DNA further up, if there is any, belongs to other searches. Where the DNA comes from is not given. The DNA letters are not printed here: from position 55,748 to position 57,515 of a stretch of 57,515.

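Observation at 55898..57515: Long open-ended repeat-protein gene missing from the ORF track, with antisense ORFs listed in its place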

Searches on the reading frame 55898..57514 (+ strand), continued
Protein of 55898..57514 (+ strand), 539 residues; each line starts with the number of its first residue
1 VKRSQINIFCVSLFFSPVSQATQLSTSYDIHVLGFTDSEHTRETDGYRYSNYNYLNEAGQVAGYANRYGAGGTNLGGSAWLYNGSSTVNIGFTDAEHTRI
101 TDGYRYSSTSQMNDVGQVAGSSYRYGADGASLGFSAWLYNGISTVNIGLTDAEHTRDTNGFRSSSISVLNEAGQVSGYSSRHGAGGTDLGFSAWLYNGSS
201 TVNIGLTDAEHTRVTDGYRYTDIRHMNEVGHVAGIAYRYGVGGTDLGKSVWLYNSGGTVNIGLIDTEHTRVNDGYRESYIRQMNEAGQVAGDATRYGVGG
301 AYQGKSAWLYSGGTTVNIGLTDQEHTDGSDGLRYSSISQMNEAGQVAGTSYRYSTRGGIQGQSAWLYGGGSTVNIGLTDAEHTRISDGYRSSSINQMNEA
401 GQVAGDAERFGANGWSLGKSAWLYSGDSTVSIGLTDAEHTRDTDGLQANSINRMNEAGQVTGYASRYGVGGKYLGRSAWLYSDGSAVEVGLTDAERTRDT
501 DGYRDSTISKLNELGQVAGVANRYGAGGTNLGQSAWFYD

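Call 63: fold_search(model_id=the predicted structure, library=pdb)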
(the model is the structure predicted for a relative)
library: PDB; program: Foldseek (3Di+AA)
matches with E <= 10: 918; with E <= 0.001: 322
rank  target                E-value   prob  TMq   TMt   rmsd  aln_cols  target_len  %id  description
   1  6fg9_B                2.0e-09  1.00  0.38  0.30   9.7       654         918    8  Mouse SORCS2 ectodomain (sortilin related VPS10 domain containing receptor 2) (released 2018-08-01)
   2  8dey_B                9.2e-09  1.00  0.16  0.14  18.7       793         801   10  Ternary complex structure of Cereblon-DDB1 bound to IKZF2(ZF2,3) and the molecular glue DKY709 (released 2023-03-08)
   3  9r18_A                9.7e-09  1.00  0.38  0.40  14.8       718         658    9  Structure of Sortilin ECD in complex with TNFa-targeting SORTAC (released 2026-04-08)
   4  7mq8_LH               1.1e-08  0.99  0.14  0.13  21.3       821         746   10  Cryo-EM structure of the human SSU processome, state pre-A1 (released 2021-09-22)
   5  6zue_A                1.3e-08  0.98  0.13  0.10  26.3       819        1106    9  Crystal structure of human DDB1 bound to human DCAF1 (amino acid residues 1046-1396) (released 2021-07-28)
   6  5mri_A                3.7e-08  1.00  0.40  0.41  13.8       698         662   10  Crystal structure of the Vps10p domain of human sortilin/NTS3 in complex with Triazolone 18 (released 2017-05-17)
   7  5mrh_A                3.9e-08  1.00  0.38  0.40  14.5       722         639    9  Crystal structure of the Vps10p domain of human sortilin/NTS3 in complex with Triazolone 1 (released 2017-05-17)
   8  9ivd_A                4.3e-08  0.99  0.16  0.14  20.8       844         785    9  Cryo-EM structure of CyclinD1 bound AMBRA1-DDB1 (released 2025-04-23)
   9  5nnj_A                5.0e-08  1.00  0.38  0.40  20.5       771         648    9  Dimer structure of Sortilin ectodomain crystal form 3, 4.0 Angstrom (released 2017-11-29)
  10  5nnj_C                5.0e-08  1.00  0.37  0.40  20.7       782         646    8  Dimer structure of Sortilin ectodomain crystal form 3, 4.0 Angstrom (released 2017-11-29)
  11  8u17_E                5.0e-08  0.99  0.15  0.14  20.4       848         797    9  The ternary complex structure of DDB1-CRBN-SALL4(ZF1,2)-long bound to Pomalidomide (released 2023-12-27)
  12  6p2k_B                5.8e-08  1.00  0.21  0.19  19.6       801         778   10  Crystal structure of AFV00434, an ancestral GH74 enzyme (released 2019-07-31)
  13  9bbh                  6.1e-08  0.96  0.12  0.09  27.0       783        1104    9  Co-crystal structure of human DDB1 bound to fragment UB028670 (released 2024-06-12)
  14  8tnp_A                6.8e-08  0.96  0.12  0.12  21.0       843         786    8  Cryo-EM structure of DDB1dB:CRBN:Pomalidomide:SD40 (released 2024-03-13)
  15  5hxb_B                7.2e-08  0.93  0.11  0.09  27.0       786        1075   10  Cereblon in complex with DDB1, CC-885, and GSPT1 (released 2016-06-29)
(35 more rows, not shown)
